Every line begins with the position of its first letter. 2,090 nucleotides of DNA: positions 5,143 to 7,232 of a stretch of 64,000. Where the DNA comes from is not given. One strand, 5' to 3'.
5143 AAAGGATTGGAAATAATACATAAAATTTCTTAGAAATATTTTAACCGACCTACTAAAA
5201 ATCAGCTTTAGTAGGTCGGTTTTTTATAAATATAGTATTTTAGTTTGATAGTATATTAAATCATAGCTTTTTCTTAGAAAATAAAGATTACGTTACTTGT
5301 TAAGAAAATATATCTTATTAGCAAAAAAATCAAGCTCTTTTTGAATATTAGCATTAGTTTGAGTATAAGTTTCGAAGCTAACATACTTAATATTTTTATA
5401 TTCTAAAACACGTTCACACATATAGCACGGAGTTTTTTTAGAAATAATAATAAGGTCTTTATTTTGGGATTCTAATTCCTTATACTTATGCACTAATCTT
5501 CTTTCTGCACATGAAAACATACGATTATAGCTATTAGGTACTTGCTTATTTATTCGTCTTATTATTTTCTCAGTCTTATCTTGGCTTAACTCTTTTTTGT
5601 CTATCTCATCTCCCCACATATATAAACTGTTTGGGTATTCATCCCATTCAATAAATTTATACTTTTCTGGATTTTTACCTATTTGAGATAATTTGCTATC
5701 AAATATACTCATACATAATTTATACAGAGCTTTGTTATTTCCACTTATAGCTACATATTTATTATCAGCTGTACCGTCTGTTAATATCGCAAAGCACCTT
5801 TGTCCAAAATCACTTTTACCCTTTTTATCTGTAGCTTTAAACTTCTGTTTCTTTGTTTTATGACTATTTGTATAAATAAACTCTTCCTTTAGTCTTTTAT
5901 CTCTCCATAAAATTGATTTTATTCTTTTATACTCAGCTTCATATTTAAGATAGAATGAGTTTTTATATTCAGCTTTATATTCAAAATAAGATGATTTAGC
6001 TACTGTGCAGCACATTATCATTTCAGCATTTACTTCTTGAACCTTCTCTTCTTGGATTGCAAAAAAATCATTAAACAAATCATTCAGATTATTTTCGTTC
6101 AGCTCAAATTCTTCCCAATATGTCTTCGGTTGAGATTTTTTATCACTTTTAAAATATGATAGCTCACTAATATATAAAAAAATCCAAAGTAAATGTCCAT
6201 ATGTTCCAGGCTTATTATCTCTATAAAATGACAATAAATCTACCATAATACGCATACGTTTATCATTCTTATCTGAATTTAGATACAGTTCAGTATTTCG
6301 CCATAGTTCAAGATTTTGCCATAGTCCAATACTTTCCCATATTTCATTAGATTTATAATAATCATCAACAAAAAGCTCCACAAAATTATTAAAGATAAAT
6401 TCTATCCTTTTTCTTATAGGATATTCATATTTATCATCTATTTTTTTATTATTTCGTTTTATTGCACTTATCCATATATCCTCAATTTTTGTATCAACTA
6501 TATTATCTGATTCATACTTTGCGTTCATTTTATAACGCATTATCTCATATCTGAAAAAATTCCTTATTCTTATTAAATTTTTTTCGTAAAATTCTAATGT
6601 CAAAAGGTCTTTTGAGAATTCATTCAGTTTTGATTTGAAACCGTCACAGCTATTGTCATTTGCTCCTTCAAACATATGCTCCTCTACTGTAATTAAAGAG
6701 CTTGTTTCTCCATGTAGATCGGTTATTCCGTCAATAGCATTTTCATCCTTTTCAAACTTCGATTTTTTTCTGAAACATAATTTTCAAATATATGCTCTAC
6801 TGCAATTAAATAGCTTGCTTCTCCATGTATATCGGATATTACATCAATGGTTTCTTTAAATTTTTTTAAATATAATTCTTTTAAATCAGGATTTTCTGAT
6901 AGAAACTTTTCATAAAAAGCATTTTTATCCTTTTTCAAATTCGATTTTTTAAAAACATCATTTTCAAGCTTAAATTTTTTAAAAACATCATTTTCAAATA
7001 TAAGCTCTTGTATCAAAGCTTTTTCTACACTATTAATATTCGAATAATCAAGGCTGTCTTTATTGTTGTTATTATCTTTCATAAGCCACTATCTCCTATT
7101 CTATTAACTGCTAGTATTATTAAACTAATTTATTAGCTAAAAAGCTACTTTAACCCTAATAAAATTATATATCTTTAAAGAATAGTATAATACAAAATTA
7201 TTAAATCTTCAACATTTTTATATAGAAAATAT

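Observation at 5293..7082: Frameshift-split gene ending in a zinc-deaminase-like domain: candidate switchable toxin or defence deaminase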

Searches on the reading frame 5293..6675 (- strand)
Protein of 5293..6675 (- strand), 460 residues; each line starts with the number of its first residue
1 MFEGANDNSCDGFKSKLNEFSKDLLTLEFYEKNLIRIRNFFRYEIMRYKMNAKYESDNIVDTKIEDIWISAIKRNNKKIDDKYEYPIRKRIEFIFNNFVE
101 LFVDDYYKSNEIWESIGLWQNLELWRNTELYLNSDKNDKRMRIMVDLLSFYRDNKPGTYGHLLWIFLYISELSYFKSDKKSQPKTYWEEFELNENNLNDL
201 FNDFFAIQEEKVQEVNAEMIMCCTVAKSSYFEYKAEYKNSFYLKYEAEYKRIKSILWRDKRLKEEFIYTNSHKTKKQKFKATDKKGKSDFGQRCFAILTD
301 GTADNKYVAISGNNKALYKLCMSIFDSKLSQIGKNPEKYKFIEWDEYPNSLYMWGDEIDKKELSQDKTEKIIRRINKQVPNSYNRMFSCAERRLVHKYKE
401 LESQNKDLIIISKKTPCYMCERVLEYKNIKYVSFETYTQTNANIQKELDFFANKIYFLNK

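Call 3: search_protein_families(library=pfam, proteins=[window:5293-6675:-], max_evalue=1)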
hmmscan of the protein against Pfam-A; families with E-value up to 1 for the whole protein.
window:5293-6675:- (460 aa): 2 families
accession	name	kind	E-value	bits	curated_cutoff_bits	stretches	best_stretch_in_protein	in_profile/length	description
PF00383.29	dCMP_cyt_deam_1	-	0.0014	18.9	25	1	369-434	36-100/102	Cytidine and deoxycytidylate deaminase zinc-binding region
PF14441.12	OTT_1508_deam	-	0.012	16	27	1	390-430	3-44/64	OTT_1508-like deaminase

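Call 4: search_protein_families(library=ncbifam, proteins=[window:5293-6675:-], max_evalue=1)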
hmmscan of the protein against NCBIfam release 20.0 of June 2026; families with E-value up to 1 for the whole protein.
window:5293-6675:- (460 aa): 0 families

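Call 5: search_protein_families(library=padloc, proteins=[window:5293-6675:-], max_evalue=1)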
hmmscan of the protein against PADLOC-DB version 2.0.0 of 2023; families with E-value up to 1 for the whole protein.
window:5293-6675:- (460 aa): 0 families

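Call 6: find_homologous_proteins(query=window:5293-6675:-)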
Query window:5293-6675:- (460 aa): 6 proteins with E <= 0.001 among 6368 candidates.
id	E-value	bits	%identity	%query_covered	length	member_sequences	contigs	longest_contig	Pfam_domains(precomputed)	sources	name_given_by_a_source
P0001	2.7e-251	852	93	90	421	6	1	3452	-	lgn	-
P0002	9.2e-47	178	33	93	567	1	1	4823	-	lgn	-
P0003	4.1e-40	156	34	95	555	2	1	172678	-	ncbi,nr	ncbi:hypothetical protein SAMN02910301_2108 [Lachnospiraceae bacterium XBD2001]|nr:hypothetical prot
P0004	8.0e-35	139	32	99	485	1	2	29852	-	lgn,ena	-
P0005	3.3e-27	114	33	91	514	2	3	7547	-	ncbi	-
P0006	8.0e-20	89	32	54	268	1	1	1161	-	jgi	jgi:hypothetical protein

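Call 10: find_encoding_contigs(protein=P0001, flank=5000)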
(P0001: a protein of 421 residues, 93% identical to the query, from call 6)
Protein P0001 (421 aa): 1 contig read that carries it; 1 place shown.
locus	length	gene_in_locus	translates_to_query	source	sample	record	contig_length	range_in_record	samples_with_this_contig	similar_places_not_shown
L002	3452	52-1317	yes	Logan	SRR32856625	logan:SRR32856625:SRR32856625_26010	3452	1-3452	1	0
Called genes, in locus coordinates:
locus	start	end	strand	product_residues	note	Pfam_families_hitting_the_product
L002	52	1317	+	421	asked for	-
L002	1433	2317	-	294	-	PF01226:Form_Nir_trans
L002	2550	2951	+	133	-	PF12844:HTH_19, PF13560:HTH_31, PF01381:HTH_3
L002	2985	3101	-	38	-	-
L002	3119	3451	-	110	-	?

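Call 13: find_encoding_contigs(protein=P0003, flank=8000, max_places=3)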
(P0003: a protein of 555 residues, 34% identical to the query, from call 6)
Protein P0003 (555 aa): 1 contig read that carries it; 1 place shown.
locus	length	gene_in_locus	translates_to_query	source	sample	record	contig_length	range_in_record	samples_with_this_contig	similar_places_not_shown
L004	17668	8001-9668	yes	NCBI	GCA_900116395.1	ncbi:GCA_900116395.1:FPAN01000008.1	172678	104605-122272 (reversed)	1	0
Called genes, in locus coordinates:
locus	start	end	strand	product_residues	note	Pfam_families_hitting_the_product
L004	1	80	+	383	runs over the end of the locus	PF00266:Aminotran_5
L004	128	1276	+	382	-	PF08867:FRG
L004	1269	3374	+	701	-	PF10592:AIPR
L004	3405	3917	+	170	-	PF01243:PNPOx_N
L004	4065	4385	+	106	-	PF12643:MazG-like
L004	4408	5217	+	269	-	PF18754:Nmad3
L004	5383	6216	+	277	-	-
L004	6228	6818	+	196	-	-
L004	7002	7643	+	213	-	-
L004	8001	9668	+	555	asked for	-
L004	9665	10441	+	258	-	PF00293:NUDIX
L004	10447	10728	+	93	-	PF14131:DUF4298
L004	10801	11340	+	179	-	PF01661:Macro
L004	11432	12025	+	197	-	PF22016:DUF6933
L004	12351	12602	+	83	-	-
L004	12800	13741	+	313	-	PF20586:DUF6788, PF02661:Fic (weak)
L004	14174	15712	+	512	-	PF00015:MCPsignal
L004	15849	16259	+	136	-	PF01327:Pep_deformylase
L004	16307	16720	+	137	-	-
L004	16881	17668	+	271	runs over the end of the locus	PF00702:Hydrolase, PF08282:Hydrolase_3, PF05116:S6PP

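Call 14: find_encoding_contigs(protein=P0004, flank=8000, max_places=3)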
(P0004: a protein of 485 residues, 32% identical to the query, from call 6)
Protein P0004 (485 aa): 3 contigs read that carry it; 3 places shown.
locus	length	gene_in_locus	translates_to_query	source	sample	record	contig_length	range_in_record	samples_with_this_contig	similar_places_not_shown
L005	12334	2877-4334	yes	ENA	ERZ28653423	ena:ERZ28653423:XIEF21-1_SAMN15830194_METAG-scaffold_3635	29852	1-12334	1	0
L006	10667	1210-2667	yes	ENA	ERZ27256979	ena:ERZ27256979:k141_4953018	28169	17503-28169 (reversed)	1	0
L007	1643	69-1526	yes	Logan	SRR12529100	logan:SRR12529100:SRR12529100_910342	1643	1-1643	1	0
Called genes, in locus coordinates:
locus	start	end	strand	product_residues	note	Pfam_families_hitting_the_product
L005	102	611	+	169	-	PF01618:MotA_ExbB (weak)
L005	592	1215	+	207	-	-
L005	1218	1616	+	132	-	-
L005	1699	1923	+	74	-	-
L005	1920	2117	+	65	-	-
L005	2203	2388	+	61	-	-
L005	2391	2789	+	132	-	-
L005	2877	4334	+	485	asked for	-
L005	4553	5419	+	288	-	-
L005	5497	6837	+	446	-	PF25191:DUF7832, PF09234:DUF1963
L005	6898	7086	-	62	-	-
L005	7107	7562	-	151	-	-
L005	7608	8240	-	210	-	-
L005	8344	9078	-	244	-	PF01738:DLH (faint), PF12146:Hydrolase_4, PF00561:Abhydrolase_1 (faint), PF12697:Abhydrolase_6, PF00326:Peptidase_S9, PF08386:Abhydrolase_4 (weak)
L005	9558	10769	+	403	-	-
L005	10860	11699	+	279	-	PF08867:FRG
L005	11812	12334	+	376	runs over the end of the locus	-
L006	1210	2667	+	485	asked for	-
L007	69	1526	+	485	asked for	-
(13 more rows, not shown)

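Call 15: find_encoding_contigs(protein=P0002, flank=8000, max_places=3)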
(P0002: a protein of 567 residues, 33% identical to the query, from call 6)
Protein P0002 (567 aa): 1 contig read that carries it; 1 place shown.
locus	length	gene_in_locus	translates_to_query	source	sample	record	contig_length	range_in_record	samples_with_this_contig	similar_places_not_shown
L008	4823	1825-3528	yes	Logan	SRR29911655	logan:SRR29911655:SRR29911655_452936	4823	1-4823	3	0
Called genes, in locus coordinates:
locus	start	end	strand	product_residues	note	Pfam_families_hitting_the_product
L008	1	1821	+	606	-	?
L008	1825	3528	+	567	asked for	-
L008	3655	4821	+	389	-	?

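Call 16: find_encoding_contigs(protein=P0005, flank=8000, max_places=3)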
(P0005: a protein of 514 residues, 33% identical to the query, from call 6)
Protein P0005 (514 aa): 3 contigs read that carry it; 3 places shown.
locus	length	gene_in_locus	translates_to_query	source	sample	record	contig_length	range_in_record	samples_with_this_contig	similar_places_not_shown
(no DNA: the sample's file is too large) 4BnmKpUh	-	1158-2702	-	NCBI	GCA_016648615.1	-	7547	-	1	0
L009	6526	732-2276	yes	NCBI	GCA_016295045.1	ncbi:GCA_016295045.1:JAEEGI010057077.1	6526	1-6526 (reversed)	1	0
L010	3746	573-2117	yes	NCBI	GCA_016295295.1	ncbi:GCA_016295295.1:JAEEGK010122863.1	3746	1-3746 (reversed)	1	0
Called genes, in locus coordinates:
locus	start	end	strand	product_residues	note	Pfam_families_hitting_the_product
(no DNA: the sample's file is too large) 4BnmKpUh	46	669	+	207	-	-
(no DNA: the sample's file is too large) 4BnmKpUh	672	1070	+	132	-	-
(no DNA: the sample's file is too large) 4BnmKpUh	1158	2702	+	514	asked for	-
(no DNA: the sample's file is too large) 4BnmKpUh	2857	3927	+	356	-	-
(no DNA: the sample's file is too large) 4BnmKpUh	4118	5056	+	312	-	-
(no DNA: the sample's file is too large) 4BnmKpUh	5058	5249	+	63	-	-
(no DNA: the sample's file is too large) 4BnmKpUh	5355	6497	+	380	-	PF28130:DUF8371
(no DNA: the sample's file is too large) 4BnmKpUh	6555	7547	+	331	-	?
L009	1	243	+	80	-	?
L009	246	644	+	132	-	-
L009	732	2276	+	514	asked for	-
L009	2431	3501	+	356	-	-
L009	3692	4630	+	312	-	-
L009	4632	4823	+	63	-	-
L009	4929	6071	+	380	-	PF28130:DUF8371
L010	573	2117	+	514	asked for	-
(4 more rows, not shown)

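Call 31: find_encoding_contigs(protein=P0019, flank=6000, max_places=4)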
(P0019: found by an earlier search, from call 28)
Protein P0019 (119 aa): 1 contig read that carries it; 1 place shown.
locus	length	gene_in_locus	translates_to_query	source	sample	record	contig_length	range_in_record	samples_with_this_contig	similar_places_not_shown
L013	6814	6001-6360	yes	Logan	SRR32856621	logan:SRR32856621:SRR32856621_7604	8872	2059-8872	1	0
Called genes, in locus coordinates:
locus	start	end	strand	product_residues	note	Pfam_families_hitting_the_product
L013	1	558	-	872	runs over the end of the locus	?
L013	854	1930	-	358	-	PF03601:Cons_hypoth698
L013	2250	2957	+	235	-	PF01259:SAICAR_synt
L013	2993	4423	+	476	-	PF00206:Lyase_1, PF10397:ADSL_C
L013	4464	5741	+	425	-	PF00709:Adenylsucc_synt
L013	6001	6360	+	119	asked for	-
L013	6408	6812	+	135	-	?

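Call 38: find_encoding_contigs(protein=P0011, flank=6000, max_places=4)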
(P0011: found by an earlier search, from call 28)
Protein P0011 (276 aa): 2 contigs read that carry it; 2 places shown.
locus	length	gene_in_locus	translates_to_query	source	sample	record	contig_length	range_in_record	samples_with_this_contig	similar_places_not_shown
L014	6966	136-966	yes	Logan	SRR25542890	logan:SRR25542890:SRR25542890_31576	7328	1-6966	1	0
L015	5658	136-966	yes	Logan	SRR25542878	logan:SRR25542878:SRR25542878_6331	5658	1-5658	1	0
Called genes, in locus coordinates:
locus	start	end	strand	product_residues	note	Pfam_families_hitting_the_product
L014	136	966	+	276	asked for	-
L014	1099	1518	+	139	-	-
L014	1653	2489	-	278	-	PF01226:Form_Nir_trans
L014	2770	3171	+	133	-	PF12844:HTH_19, PF13560:HTH_31, PF01381:HTH_3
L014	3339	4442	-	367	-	PF07454:SpoIIP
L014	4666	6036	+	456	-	PF00209:SNF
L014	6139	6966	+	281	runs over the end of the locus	PF05116:S6PP (faint), PF08282:Hydrolase_3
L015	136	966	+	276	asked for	-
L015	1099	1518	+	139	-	-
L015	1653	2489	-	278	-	PF01226:Form_Nir_trans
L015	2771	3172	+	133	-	PF12844:HTH_19, PF13560:HTH_31, PF01381:HTH_3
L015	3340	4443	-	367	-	PF07454:SpoIIP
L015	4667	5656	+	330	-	?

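Call 39: find_encoding_contigs(protein=P0018, flank=6000, max_places=4)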
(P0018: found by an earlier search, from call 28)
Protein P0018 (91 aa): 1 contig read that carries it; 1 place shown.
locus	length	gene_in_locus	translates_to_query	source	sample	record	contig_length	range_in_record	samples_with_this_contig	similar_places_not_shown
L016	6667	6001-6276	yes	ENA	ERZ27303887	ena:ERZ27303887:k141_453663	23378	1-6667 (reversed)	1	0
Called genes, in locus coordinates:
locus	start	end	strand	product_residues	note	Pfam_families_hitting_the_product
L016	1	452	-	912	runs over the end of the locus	PF00128:Alpha-amylase, PF16738:CBM26, PF00404:Dockerin_1 (weak)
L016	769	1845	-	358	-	PF03601:Cons_hypoth698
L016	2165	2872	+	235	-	PF01259:SAICAR_synt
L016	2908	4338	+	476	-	PF00206:Lyase_1, PF10397:ADSL_C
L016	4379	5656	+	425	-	PF00709:Adenylsucc_synt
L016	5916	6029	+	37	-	-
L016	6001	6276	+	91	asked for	-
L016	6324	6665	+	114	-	?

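Call 81: search_protein_families(library=padloc, proteins=[L004:9665-10441:+], max_evalue=0.001)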
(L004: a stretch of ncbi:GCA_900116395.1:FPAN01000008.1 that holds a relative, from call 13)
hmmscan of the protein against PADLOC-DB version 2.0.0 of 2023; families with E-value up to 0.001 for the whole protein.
L004:9665-10441:+ (258 aa): 1 family
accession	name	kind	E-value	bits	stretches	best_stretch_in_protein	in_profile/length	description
PDLC04899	PDC-S07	-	6.1e-05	20.7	1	116-182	16-78/135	-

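Call 96: search_protein_families(library=padloc, proteins=[L005:592-1215:+, L005:2391-2789:+, L005:4553-5419:+, L005:5497-6837:+], max_evalue=0.001)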
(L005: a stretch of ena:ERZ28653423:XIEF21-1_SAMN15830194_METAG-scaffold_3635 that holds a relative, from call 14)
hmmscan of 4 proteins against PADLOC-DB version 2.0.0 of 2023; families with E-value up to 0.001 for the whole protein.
L005:592-1215:+ (207 aa): 1 family
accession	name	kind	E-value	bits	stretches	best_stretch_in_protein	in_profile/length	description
PDLC00612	ZorB1|ZorB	-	0.00073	17.2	1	15-110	27-121/293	MotB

L005:2391-2789:+ (132 aa): 0 families

L005:4553-5419:+ (288 aa): 0 families

L005:5497-6837:+ (446 aa): 0 families

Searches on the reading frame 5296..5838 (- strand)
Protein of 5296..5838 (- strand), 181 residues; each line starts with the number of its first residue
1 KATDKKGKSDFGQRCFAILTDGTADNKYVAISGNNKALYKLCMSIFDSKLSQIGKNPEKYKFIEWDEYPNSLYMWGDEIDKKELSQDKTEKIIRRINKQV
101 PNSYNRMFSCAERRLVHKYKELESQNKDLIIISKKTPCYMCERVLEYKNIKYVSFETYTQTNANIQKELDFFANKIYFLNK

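Call 65: predict_structure(alignment_id=A4)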
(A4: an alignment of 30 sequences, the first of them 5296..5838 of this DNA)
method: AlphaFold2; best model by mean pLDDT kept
length: 181 residues; sequences in the alignment: 30
mean_pLDDT: 90.3   pTM: 0.84
mean pLDDT of the five models: 90.3, 90.3, 90.3, 89.3, 89.3
residues with pLDDT >= 90: 149; 70-90: 19; 50-70: 3; < 50: 10
segments of 3 or more residues with pLDDT < 50: 1-10
pLDDT, mean of each block of 10 residues (from residue 1): 41 81 91 93 94 93 96 93 97 94 95 97 94 94 97 90 91 95 86
secondary structure, 60 per line:
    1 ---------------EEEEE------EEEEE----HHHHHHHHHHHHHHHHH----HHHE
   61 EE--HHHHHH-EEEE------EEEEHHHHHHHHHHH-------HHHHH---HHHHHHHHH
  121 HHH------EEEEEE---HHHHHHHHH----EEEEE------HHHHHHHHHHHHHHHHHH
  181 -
elements in order: E16-20 E27-31 H36-52 E60-62 H65-70 E72-75 E82-85 H86-96 H104-108 H112-123 E130-135 H139-147 E152-156 H163-180

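Call 68: fold_search(model_id=the predicted structure, library=pdb)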
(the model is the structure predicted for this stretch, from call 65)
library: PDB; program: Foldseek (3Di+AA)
matches with E <= 10: 321; with E <= 0.001: 0
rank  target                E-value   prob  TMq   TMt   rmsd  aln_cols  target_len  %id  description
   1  6l2m                  1.8e-02  0.33  0.21  0.25  16.1       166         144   12  The structure of the tRNA-specific deaminase mutant from M. capricolum (released 2020-08-12)
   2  9c63_B                6.6e-02  0.35  0.25  0.28   7.7       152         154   15  High resolution structure of cytidine deaminase T6S toxin from Pseudomonas syringae (released 2025-11-12)
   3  6l2l                  1.5e-01  0.28  0.21  0.26  12.7       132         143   14  The structure of the tRNA-specific deaminase from M. capricolum (released 2020-08-12)
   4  2a8n_B                1.5e-01  0.18  0.21  0.27  13.6       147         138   12  Biochemical and Structural Studies of A-to-I Editing by tRNA:A34 Deaminases at the Wobble Position of Transfer RNA (released 2005-09-27)
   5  3bh1_C                1.6e-01  0.33  0.33  0.16   8.5       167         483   11  Crystal structure of protein DIP2346 from Corynebacterium diphtheriae (released 2007-12-11)
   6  3bh1_A                1.6e-01  0.25  0.31  0.14  11.2       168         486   10  Crystal structure of protein DIP2346 from Corynebacterium diphtheriae (released 2007-12-11)
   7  7ae2_B                2.1e-01  0.11  0.21  0.26  14.3       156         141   12  Crystal structure of HEPN(H107A-Y109F) toxin in complex with MNT antitoxin (released 2020-12-30)
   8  7f00_B                2.2e-01  0.14  0.23  0.11  10.5       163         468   12  Crystal structure of SPD_0310 (released 2022-04-27)
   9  5w3v_B                2.4e-01  0.18  0.22  0.22  12.5       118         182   14  Crystal Structure of macaque APOBEC3H in complex with RNA (released 2017-10-25)
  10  5w3v_D                2.4e-01  0.16  0.21  0.21  12.7       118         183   15  Crystal Structure of macaque APOBEC3H in complex with RNA (released 2017-10-25)
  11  7f00_A                2.4e-01  0.14  0.25  0.13   9.1       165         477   12  Crystal structure of SPD_0310 (released 2022-04-27)
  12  1vq2                  2.9e-01  0.35  0.35  0.37  13.9       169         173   13  CRYSTAL STRUCTURE OF T4-BACTERIOPHAGE DEOXYCYTIDYLATE DEAMINASE, MUTANT R115E (released 2004-12-21)
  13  7bv5_D                2.9e-01  0.20  0.26  0.16  14.0       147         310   12  Crystal structure of the yeast heterodimeric ADAT2/3 (released 2020-11-18)
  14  7o4e_A                2.9e-01  0.15  0.23  0.30  15.2       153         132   12  The DYW domain of A. thaliana OTP86 in its inactive state (released 2021-06-30)
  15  1tiy_A                3.1e-01  0.14  0.22  0.25  13.7       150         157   15  X-RAY STRUCTURE OF GUANINE DEAMINASE FROM BACILLUS SUBTILIS NORTHEAST STRUCTURAL GENOMICS CONSORTIUM TARGET SR160 (released 2004-06-22)
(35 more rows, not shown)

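Call 82: fold_search(model_id=the predicted structure, library=viral)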
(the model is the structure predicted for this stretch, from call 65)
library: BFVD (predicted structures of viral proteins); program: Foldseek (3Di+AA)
matches with E <= 10: 584; with E <= 0.001: 0
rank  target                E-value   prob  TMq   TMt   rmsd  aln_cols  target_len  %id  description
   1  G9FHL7                8.5e-02  0.12  0.19  0.19  17.0       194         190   14  Putative deaminase [Rhodococcus phage RGL3]
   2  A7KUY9                9.7e-02  0.28  0.27  0.20  18.1       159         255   11  (no name in the UniProt tables at hand)
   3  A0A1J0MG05            1.3e-01  0.75  0.35  0.39  11.4       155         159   12  dCMP deaminase [Serratia phage vB_Sru_IME250]
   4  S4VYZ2                1.7e-01  0.21  0.23  0.22  13.4       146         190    8  Nucleoside deaminase [Pandoravirus salinus]
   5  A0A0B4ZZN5            1.8e-01  0.44  0.33  0.41  14.0       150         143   11  dCMP deaminase [Yersinia phage vB_YenM_TG1]
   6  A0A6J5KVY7            2.1e-01  0.69  0.37  0.21   8.8       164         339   13  Cytidine and deoxycytidylate deaminase domain containing protein [uncultured Caudovirales phage]
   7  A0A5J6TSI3            2.7e-01  0.51  0.15  0.32  12.1        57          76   10  (no name in the UniProt tables at hand)
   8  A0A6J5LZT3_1          2.9e-01  0.13  0.19  0.05  17.5       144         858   14  Large polyvalent protein associated domain-containing protein (Fragment) [uncultured Caudovirales phage]
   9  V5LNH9                3.1e-01  0.44  0.35  0.30  10.2       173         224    9  (no name in the UniProt tables at hand)
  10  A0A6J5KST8            3.5e-01  0.25  0.30  0.31  11.9       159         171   14  ComEB Deoxycytidylate deaminase [uncultured Caudovirales phage]
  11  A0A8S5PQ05            3.5e-01  0.15  0.17  0.22  12.3       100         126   12  Uncharacterized protein [Myoviridae sp. ctwwN25]
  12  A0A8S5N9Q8            3.8e-01  0.09  0.19  0.22  12.3       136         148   11  Uncharacterized protein [Siphoviridae sp. ctpLW14]
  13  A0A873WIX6            3.8e-01  0.08  0.18  0.24  12.4       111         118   13  (no name in the UniProt tables at hand)
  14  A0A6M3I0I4            3.8e-01  0.06  0.13  0.19  17.1       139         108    8  (no name in the UniProt tables at hand)
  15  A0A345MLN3            4.0e-01  0.02  0.11  0.13  17.1       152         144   11  (no name in the UniProt tables at hand)
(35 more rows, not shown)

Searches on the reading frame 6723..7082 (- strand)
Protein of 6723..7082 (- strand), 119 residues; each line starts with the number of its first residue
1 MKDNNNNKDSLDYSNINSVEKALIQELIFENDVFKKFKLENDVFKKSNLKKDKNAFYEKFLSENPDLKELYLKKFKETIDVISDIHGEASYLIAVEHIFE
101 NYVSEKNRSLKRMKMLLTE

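Call 3: search_protein_families(library=pfam, proteins=[window:6723-7082:-], max_evalue=1)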
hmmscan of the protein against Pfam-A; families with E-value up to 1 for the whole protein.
window:6723-7082:- (119 aa): 0 families

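Call 4: search_protein_families(library=ncbifam, proteins=[window:6723-7082:-], max_evalue=1)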
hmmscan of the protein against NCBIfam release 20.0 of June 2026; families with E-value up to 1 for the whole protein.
window:6723-7082:- (119 aa): 1 family
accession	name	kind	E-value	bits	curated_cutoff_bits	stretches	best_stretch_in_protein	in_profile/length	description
NF008604.1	PRK11573.1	equivalog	0.046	12.6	475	1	38-109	261-332/428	hypothetical protein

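Call 5: search_protein_families(library=padloc, proteins=[window:6723-7082:-], max_evalue=1)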
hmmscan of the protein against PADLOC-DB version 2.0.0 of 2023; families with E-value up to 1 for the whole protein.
window:6723-7082:- (119 aa): 0 families

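Call 27: find_homologous_proteins(query=window:6723-7082:-, max_evalue=0.01)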
Query window:6723-7082:- (119 aa): 2 proteins with E <= 0.01 among 8 candidates.
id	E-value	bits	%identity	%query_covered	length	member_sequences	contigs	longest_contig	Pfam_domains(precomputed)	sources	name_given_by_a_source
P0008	1.8e-65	236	99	100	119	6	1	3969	-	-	-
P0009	2.4e-47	177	90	84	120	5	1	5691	-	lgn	-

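Call 28: list_cluster_members(proteins=[P0001, window:5293-6675:-, window:6723-7082:-])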
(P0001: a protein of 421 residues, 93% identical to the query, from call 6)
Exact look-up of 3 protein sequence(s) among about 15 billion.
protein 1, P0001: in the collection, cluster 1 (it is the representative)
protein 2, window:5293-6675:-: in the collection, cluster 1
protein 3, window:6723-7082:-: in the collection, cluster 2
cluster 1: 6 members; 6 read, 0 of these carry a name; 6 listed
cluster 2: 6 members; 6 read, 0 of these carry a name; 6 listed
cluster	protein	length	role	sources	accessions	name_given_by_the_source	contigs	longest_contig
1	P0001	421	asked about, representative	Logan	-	-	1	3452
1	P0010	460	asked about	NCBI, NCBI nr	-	-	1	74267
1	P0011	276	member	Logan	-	-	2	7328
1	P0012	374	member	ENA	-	-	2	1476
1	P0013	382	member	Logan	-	-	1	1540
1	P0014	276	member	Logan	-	-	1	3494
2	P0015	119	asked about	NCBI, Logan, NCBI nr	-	-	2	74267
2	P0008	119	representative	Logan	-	-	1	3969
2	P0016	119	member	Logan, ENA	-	-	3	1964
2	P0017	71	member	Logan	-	-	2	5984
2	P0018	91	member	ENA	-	-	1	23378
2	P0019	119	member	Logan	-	-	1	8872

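Call 29: find_encoding_contigs(protein=P0009, flank=6000, max_places=4)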
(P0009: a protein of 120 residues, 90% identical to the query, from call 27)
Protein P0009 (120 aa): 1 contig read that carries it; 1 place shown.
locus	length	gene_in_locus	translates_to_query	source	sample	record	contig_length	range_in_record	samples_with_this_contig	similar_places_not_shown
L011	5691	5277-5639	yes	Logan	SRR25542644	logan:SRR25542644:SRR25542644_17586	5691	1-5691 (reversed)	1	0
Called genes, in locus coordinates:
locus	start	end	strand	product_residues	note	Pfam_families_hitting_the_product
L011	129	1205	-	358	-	PF03601:Cons_hypoth698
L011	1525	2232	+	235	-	PF01259:SAICAR_synt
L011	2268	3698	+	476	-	PF00206:Lyase_1, PF10397:ADSL_C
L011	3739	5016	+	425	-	PF00709:Adenylsucc_synt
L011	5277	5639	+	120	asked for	-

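Call 30: find_encoding_contigs(protein=P0008, flank=6000, max_places=4)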
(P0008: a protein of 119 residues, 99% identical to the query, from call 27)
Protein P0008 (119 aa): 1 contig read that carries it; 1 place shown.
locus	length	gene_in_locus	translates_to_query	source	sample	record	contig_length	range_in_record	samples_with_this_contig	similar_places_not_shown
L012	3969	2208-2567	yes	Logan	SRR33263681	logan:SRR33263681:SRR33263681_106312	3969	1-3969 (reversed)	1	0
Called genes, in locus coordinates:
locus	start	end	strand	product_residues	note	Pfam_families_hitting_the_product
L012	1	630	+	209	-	?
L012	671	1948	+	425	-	PF00709:Adenylsucc_synt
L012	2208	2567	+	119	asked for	-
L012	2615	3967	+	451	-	?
